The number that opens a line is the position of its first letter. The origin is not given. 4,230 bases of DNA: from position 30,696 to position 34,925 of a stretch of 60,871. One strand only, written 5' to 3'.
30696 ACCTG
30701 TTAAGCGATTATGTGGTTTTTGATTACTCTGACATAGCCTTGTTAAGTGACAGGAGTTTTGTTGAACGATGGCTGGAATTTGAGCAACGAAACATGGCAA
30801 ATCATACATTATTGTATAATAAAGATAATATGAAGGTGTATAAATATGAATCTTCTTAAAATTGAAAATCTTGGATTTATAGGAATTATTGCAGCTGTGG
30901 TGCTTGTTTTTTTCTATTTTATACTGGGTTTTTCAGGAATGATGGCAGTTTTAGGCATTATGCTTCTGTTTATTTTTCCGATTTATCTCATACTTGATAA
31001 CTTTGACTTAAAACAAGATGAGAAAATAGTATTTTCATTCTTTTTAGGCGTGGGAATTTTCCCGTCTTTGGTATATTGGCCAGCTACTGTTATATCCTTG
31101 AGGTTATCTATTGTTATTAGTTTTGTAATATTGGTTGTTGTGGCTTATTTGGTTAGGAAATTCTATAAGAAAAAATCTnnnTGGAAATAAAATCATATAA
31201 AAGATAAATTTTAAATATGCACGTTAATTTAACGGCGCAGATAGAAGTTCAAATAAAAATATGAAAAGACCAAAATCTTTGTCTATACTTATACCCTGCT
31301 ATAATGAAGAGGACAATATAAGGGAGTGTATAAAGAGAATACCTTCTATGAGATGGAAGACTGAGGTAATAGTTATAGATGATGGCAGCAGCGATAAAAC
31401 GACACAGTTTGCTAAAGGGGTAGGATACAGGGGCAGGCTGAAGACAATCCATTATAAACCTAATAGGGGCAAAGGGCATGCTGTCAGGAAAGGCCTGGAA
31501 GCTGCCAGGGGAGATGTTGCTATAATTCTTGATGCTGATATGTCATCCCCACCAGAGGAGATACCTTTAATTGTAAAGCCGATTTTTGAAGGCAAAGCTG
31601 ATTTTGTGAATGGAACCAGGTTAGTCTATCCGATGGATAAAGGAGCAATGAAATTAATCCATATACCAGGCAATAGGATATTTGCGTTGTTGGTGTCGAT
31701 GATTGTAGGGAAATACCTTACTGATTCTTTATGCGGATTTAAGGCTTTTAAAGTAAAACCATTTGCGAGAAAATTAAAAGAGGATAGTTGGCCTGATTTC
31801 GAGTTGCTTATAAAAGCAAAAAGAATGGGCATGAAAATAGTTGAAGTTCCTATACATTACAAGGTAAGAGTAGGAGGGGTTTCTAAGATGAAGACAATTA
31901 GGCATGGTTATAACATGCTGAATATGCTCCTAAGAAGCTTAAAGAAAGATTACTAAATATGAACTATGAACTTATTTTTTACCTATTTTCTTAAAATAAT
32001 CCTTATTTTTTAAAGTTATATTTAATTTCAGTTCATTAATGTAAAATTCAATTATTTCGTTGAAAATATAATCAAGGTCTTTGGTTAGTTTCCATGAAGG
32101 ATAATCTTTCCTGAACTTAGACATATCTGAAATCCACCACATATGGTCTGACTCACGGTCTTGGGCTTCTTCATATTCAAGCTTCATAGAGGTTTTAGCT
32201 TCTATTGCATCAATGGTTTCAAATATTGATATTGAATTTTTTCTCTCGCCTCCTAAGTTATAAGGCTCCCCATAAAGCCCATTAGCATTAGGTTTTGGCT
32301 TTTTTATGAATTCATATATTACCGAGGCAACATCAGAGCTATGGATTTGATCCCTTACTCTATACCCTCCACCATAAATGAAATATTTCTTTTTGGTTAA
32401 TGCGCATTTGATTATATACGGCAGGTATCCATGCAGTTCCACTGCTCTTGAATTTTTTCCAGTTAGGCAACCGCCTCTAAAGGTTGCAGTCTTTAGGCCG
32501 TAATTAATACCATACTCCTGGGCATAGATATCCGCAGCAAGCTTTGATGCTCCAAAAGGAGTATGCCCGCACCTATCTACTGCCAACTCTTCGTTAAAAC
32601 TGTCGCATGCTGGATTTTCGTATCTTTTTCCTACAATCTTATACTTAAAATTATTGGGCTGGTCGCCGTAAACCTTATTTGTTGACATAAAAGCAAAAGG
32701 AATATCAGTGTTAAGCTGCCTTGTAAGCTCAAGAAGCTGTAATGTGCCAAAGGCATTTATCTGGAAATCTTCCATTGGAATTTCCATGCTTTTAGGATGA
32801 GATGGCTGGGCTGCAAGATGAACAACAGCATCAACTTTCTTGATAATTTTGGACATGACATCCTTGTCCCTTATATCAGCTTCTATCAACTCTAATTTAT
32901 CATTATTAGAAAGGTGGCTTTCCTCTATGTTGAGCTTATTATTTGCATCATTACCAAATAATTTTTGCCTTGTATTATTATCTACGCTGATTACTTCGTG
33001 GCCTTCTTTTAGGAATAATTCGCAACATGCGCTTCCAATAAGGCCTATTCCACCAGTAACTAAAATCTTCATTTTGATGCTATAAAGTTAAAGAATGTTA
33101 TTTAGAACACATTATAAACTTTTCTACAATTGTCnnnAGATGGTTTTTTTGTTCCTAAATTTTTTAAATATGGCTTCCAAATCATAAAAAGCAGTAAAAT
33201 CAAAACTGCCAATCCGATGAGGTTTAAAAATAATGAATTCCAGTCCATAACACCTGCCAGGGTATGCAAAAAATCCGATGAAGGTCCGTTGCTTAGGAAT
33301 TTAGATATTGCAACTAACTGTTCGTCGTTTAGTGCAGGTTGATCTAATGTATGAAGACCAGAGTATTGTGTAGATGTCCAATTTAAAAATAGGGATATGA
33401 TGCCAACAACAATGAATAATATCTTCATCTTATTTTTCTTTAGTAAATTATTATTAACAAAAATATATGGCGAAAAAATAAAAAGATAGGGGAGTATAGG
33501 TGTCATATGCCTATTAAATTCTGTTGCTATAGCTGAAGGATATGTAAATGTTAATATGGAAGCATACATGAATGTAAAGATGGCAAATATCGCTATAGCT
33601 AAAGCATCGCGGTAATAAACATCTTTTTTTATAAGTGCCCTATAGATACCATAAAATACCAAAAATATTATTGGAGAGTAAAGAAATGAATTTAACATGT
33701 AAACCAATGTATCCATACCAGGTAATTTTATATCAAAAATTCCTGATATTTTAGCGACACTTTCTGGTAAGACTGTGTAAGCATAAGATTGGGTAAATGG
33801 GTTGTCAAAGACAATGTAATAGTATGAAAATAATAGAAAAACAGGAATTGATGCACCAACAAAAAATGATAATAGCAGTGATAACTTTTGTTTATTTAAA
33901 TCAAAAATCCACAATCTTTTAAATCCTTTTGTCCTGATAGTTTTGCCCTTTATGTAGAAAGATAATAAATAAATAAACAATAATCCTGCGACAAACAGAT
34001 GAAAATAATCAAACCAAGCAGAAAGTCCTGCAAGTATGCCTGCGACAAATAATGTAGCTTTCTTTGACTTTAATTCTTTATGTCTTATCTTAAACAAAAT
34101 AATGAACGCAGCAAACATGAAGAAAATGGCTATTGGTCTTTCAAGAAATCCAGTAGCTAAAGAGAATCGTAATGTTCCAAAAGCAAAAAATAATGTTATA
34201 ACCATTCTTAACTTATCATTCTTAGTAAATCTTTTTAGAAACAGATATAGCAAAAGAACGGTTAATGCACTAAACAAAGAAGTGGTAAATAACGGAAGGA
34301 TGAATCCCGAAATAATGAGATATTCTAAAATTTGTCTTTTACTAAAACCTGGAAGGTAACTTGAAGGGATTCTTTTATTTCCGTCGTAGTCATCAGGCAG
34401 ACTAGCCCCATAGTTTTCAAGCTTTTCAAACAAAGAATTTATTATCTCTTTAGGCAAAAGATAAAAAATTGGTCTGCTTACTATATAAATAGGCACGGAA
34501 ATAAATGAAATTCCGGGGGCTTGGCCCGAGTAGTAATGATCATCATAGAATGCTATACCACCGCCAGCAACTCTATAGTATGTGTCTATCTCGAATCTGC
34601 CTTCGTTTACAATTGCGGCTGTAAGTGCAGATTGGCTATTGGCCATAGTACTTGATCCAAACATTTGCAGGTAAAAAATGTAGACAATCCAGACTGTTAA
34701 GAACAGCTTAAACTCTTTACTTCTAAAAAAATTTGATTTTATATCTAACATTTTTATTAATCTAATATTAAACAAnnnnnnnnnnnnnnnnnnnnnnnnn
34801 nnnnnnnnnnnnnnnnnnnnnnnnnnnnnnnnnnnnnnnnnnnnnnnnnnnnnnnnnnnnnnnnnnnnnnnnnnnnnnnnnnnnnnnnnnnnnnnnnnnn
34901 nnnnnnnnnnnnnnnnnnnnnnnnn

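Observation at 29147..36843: Inverted duplication of a two-gene module: about 570-aa GT-C protein plus overlapping 110-130-aa membrane protein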

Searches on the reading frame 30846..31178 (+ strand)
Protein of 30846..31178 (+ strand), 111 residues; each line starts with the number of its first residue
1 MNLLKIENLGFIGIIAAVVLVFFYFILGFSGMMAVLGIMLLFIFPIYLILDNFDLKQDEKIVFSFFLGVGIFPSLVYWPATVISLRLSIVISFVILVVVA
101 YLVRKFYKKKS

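Call 5: search_protein_families(library=pfam, proteins=[window:30846-31178:+], max_evalue=1)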
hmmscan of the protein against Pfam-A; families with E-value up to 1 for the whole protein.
window:30846-31178:+ (111 aa): 1 family
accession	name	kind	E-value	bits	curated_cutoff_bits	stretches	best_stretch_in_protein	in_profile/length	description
PF12669.12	FeoB_associated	-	0.022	15.4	27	1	89-110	3-24/44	FeoB-associated Cys-rich membrane protein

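Call 26: search_protein_families(library=pfam, alignment_id=A2, max_evalue=1)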
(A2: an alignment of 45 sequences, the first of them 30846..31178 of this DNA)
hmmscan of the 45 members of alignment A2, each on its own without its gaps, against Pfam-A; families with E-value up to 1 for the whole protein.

A. member 1, window:30846-31178:+ (111 aa): 1 family
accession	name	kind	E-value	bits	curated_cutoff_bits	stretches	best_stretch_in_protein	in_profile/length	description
PF12669.12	FeoB_associated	-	0.022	15.4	27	1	89-110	3-24/44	FeoB-associated Cys-rich membrane protein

B. families by the number of members that match (of 45 scanned): 22 families
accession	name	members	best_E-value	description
PF11992.13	TgpA_N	5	0.0079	TgpA N-terminal domain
PF20154.4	LNT_N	2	0.0048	Apolipoprotein N-acyltransferase N-terminal domain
PF12669.12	FeoB_associated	2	0.012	FeoB-associated Cys-rich membrane protein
PF01988.24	VIT1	2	0.043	VIT family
PF10260.14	SAYSvFN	2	0.057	Uncharacterized conserved domain (SAYSvFN)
PF07332.16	Phage_holin_3_6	2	0.17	Putative Actinobacterial Holin-X, holin superfamily III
PF02687.27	FtsX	1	0.007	FtsX-like permease C-terminal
PF25258.1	DUF7859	1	0.013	Family of unknown function (DUF7859)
PF24364.1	DUF7520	1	0.025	Family of unknown function (DUF7520)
PF11361.13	DUF3159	1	0.086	Protein of unknown function (DUF3159)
PF04123.18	DUF373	1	0.094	Domain of unknown function (DUF373)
PF16020.10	Deltameth_res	1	0.11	Deltamethrin resistance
PF05875.18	Ceramidase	1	0.15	Ceramidase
PF17369.7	DUF5391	1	0.15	Family of unknown function (DUF5391)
PF05814.16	Ac76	1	0.22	Orf76 (Ac76)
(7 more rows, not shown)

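Call 40: search_protein_families(library=ncbifam, proteins=[window:30846-31178:+], max_evalue=0.01)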
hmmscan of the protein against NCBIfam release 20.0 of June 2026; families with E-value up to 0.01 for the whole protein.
window:30846-31178:+ (111 aa): 0 families

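Call 78: list_cluster_members(proteins=[P0001, P0161, window:30846-31178:+, window:35128-36843:-])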
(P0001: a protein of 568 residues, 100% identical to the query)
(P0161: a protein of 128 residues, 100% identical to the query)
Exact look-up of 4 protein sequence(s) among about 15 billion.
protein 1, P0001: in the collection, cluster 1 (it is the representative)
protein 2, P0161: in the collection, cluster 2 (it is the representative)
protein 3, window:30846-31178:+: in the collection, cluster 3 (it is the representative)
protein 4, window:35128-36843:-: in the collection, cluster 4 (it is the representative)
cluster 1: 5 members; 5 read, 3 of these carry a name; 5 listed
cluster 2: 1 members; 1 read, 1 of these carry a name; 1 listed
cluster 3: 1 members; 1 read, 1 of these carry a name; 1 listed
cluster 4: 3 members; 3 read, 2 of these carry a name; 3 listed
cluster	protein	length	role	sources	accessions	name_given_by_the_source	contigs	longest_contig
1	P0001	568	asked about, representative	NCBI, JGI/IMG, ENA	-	hypothetical protein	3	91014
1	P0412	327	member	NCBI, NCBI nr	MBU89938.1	hypothetical protein CMO94_00220, partial [Candidatus Woesearchaeota archaeon] | hypothetical protein [Candidatus Woesearchaeota archaeon]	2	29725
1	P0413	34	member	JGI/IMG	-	hypothetical protein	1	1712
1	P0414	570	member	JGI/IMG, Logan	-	-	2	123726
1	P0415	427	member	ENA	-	-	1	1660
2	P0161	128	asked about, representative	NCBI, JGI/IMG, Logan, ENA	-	uncharacterized membrane protein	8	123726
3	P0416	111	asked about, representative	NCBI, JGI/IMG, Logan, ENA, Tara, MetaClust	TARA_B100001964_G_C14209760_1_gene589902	hypothetical protein | strand:- start:1363 stop:1698 length:336 start_codon:yes stop_codon:yes gene_type:complete | \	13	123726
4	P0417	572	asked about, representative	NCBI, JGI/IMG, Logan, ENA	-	hypothetical protein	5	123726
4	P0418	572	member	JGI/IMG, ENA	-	hypothetical protein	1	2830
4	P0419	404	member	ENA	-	-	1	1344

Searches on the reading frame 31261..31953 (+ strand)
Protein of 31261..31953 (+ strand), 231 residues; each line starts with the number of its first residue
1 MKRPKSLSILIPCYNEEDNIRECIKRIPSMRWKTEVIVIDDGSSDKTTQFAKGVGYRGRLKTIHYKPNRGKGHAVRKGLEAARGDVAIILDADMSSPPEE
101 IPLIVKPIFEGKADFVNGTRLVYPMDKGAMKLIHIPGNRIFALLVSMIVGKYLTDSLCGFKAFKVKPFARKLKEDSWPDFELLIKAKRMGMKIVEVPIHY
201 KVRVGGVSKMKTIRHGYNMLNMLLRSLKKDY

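Call 5: search_protein_families(library=pfam, proteins=[window:31261-31953:+], max_evalue=1)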
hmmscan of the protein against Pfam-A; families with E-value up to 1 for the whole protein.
window:31261-31953:+ (231 aa): 5 families
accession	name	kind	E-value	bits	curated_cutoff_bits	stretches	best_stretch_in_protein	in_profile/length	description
PF00535.33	Glycos_transf_2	-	1.2e-29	103.9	23.3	1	8-163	1-159/168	Glycosyl transferase family 2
PF13641.12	Glyco_tranf_2_3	-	1.6e-10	41.8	27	1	5-118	2-121/230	Glycosyltransferase like family 2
PF10111.15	Glyco_tranf_2_2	-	1e-06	28.9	27.3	1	8-112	1-110/276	Glycosyltransferase like family 2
PF13506.12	Glyco_transf_21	-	0.009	15.9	21.7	1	71-124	18-71/174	Glycosyl transferase family 21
PF13704.12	Glyco_tranf_2_4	-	0.1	13.5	27.5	1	15-93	2-81/98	Glycosyl transferase family 2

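Call 40: search_protein_families(library=ncbifam, proteins=[window:31261-31953:+], max_evalue=0.01)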
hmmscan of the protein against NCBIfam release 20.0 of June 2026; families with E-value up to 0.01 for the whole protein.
window:31261-31953:+ (231 aa): 26 families (the best 25 are shown)
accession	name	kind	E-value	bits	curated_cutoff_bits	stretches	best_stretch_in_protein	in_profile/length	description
TIGR04182.1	glyco_TIGR04182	equivalog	1.7e-35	122.9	325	1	8-228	3-219/293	S-layer glycoprotein N-glycosyltransferase AglJ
NF041391.1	DPhHxTase_Halo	equivalog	1.8e-25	89.2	375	1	13-224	3-206/213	dolichyl-phosphate hexose transferase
NF007986.1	PRK10714.1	equivalog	2.8e-20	72.6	529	1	5-219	6-219/316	undecaprenyl-phosphate 4-deoxy-4-formamido-L-arabinose transferase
TIGR03937.1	PgaC_IcaA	equivalog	5.7e-20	71.7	422.3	1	5-94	45-136/407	poly-beta-1,6-N-acetyl-D-glucosamine synthase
NF047588.1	GlcsyltransPgfSStrep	equivalog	1.3e-16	60.7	500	1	7-210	3-205/308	glycosyltransferase PgfS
TIGR04283.1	glyco_like_mftF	equivalog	2.4e-16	60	182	1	7-104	1-93/221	TIGR04283 family arsenosugar biosynthesis glycosyltransferase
NF010496.0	PRK13915.1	equivalog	2e-15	56.7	262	1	2-117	28-152/307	glucosyl-3-phosphoglycerate synthase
NF041875.1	EPS_EpsD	equivalog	8.1e-14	51.7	370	1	7-99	1-95/325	exopolysaccharide biosynthesis glycosyltransferase EpsD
NF007482.0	PRK10073.1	equivalog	3.2e-12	46.1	423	1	4-99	5-101/334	glycosyltransferase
NF058614.1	PPMAGASynPpgS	equivalog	1e-11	44.7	370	1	9-169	4-162/226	polyprenyl-phospho-N-acetylgalactosaminyl synthase PpgS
TIGR03965.1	mycofact_glyco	equivalog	2.3e-10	40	280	1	3-97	72-168/467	mycofactocin biosynthesis glycosyltransferase MftF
NF047683.1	TeichurnBiosyTuaG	equivalog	2.8e-09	37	400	1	5-100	6-103/252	teichuronic acid biosynthesis protein TuaG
TIGR03111.1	glyc2_xrt_Gpos1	hypoth_equivalog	4.5e-08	32.3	363.95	1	6-112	50-159/439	TIGR03111 family XrtG-associated glycosyltransferase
TIGR03469.1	HpnB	hypoth_equivalog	5.5e-07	28.9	379.25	1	7-116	46-168/386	hopene-associated glycosyltransferase HpnB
TIGR04242.1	nodulat_NodC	equivalog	8.1e-07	28.3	550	1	6-95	49-143/395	chitooligosaccharide synthase NodC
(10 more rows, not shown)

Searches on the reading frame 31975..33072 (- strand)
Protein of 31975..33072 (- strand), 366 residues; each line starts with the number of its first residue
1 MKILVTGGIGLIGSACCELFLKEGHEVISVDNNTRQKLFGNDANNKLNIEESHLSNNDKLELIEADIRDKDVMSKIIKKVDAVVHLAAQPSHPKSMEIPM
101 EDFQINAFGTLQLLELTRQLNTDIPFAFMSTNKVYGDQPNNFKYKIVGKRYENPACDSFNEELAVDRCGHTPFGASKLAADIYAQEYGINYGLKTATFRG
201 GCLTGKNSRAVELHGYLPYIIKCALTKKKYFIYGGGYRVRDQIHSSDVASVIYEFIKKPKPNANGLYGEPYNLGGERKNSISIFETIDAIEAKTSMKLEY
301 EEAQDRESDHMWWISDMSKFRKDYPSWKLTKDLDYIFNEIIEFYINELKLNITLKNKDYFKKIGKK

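Call 5: search_protein_families(library=pfam, proteins=[window:31975-33072:-], max_evalue=1)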
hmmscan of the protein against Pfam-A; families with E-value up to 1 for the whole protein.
window:31975-33072:- (366 aa): 15 families
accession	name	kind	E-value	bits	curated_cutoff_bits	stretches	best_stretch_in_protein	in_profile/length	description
PF01370.27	Epimerase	-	2.6e-41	142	20.9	1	3-274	1-240/240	NAD dependent epimerase/dehydratase family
PF16363.11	GDP_Man_Dehyd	-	2.8e-37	129.4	27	1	4-329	1-321/332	GDP-mannose 4,6 dehydratase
PF07993.18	NAD_binding_4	-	5e-13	49.2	20.1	1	5-209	1-213/258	Male sterility protein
PF02719.21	Polysacc_synt_2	-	7.1e-13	48.8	20.2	1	3-134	1-131/293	Polysaccharide biosynthesis protein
PF01073.25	3Beta_HSD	-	1.2e-10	41.3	22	1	4-137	1-122/280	3-beta hydroxysteroid dehydrogenase/isomerase family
PF04321.23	RmlD_sub_bind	-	3.4e-09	36.6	27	1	1-140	1-110/287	RmlD substrate binding domain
PF05368.20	NmrA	-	1.6e-06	28.4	27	1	2-88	4-78/298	NmrA-like family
PF00106.31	adh_short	-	8.1e-05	22.6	26.6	1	3-82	3-80/195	short chain dehydrogenase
PF13460.12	NAD_binding_10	-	0.0001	22.7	27.2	1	7-92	1-73/184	NAD(P)H-binding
PF08659.16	KR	-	0.00053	20.4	22.6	1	3-136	3-142/180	KR domain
PF03435.24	Sacchrp_dh_NADP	-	0.0014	19.4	25.1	1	3-98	1-87/129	Saccharopine dehydrogenase NADP binding domain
PF03721.20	UDPG_MGDP_dh_N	-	0.013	15.5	27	1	1-74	1-71/187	UDP-glucose/GDP-mannose dehydrogenase family, NAD binding domain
PF01113.26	DapB_N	-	0.027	15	25.6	1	1-66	1-67/124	Dihydrodipicolinate reductase, N-terminus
PF02737.24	3HCDH_N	-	0.079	13.3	22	1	8-84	6-83/180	3-hydroxyacyl-CoA dehydrogenase, NAD binding domain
PF13561.12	adh_short_C2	-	0.13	12.2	27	1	12-114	8-112/236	Enoyl-(Acyl carrier protein) reductase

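Call 40: search_protein_families(library=ncbifam, proteins=[window:31975-33072:-], max_evalue=0.01)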
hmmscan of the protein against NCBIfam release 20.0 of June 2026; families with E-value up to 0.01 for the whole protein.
window:31975-33072:- (366 aa): 46 families (the best 25 are shown)
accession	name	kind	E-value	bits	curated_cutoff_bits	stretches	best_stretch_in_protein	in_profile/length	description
TIGR01181.1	dTDP_gluc_dehyt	equivalog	8.5e-35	120.4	365.1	1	2-347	1-314/321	dTDP-glucose 4,6-dehydratase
TIGR01179.1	galE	equivalog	4.5e-33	114.5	262.3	1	2-341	1-322/332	UDP-glucose 4-epimerase GalE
NF007490.0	PRK10084.1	subfamily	6.7e-28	97.7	649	1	1-361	1-351/361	dTDP-glucose 4,6-dehydratase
NF007956.0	PRK10675.1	subfamily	6.4e-26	91.3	394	2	1-140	1-133/338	UDP-glucose 4-epimerase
TIGR04180.1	EDH_00030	hypoth_equivalog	4.7e-21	75.1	475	2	3-137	1-127/297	NAD-dependent 4,6-dehydratase LegB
NF007582.0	PRK10217.1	equivalog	4.8e-19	68.6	698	1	2-290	3-269/355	dTDP-glucose 4,6-dehydratase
TIGR02622.1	CDP_4_6_dhtase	equivalog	3.4e-18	65.9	278.45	1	2-345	6-331/352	CDP-glucose 4,6-dehydratase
NF041015.1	UDPsulfquin_syn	equivalog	3e-14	52.8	575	1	1-178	1-187/384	UDP-sulfoquinovose synthase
NF043036.1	ErythonDh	equivalog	1.8e-13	50.4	325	1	1-138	1-132/321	D-erythronate dehydrogenase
NF011728.1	PRK15181.1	equivalog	2.5e-11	43.2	760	1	3-163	18-174/348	Vi polysaccharide biosynthesis UDP-N-acetylglucosaminuronic acid C-4 epimerase TviC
TIGR02197.1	heptose_epim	equivalog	8.1e-11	41.6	274.6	1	3-145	1-128/316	ADP-glyceromanno-heptose 6-epimerase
TIGR01472.1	gmd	equivalog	1.4e-09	37.7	415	1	3-138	3-138/342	GDP-mannose 4,6-dehydratase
NF042422.1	oxyalk_red_OleD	equivalog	4.1e-09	36.3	580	1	1-121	1-101/329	2-alkyl-3-oxoalkanoate reductase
TIGR03589.1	PseB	equivalog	4.5e-08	32.4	407.75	1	2-123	6-118/324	UDP-N-acetylglucosamine 4,6-dehydratase (inverting)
TIGR01746.1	Thioester-redct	subfamily_domain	1.4e-07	31.1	213.35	1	3-314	2-303/371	thioester reductase domain-containing protein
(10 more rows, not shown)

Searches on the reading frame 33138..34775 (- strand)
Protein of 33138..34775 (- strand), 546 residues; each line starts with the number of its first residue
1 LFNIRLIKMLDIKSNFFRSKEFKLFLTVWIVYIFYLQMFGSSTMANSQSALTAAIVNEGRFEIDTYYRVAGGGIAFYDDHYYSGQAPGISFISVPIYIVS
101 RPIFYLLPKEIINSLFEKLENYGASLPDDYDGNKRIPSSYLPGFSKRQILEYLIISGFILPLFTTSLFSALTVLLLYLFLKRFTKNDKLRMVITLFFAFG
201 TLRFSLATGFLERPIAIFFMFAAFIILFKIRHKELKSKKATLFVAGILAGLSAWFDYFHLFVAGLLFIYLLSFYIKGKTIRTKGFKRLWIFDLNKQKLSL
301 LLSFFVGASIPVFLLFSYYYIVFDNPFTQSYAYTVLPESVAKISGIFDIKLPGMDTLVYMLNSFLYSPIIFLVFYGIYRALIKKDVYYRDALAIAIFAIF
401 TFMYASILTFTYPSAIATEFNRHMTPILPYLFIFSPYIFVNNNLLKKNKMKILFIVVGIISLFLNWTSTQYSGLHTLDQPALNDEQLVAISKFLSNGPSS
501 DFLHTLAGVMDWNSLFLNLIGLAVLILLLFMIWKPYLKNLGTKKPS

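Call 5: search_protein_families(library=pfam, proteins=[window:33138-34775:-], max_evalue=1)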
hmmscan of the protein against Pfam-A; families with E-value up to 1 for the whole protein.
window:33138-34775:- (546 aa): 1 family
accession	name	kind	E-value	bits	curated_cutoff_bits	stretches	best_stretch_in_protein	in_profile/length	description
PF02366.24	PMT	-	0.00052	20.1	22.7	1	165-283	89-212/245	Dolichyl-phosphate-mannose-protein mannosyltransferase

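Call 40: search_protein_families(library=ncbifam, proteins=[window:33138-34775:-], max_evalue=0.01)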
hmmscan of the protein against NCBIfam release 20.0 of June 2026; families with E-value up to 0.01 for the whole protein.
window:33138-34775:- (546 aa): 1 family
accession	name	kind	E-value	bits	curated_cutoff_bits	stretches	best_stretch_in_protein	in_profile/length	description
NF047440.1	LA3751_2_3_fam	subfamily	7.8e-18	64.5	200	1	161-477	101-389/460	LA_3751/LA_3752 family putative glycosyltransferase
